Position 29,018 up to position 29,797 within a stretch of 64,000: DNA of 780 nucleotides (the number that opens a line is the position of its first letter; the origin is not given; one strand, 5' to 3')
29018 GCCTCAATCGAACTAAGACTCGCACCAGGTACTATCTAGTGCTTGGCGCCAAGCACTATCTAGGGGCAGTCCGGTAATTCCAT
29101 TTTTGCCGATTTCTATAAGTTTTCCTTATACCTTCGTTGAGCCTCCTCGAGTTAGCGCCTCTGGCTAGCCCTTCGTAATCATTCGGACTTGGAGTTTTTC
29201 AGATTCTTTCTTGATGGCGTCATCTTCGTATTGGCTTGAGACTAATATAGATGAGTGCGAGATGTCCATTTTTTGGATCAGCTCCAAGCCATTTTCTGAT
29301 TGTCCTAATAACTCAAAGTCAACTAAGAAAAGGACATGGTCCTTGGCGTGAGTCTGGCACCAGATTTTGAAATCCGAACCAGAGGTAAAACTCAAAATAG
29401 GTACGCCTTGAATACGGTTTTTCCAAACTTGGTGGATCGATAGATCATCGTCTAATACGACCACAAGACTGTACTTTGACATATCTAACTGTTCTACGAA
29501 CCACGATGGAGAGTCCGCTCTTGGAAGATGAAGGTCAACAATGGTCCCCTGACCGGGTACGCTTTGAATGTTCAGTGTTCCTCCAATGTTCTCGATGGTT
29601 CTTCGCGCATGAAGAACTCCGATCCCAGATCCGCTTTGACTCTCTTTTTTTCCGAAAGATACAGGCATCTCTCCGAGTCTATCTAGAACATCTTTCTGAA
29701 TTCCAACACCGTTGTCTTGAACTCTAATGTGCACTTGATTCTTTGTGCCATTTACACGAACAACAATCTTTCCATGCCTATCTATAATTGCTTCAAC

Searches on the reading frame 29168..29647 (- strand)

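Call 94: search_protein_families(library=pfam, proteins=[window:29168-29647:-], max_evalue=0.001)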
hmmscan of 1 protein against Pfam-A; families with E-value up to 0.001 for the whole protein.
window:29168-29647:- (160 aa): 1 family
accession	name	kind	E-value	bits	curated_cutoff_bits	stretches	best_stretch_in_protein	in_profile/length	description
PF02518.31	HATPase_c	-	4.6e-05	24.3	26.4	1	2-44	68-110/111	Histidine kinase-, DNA gyrase B-, and HSP90-like ATPase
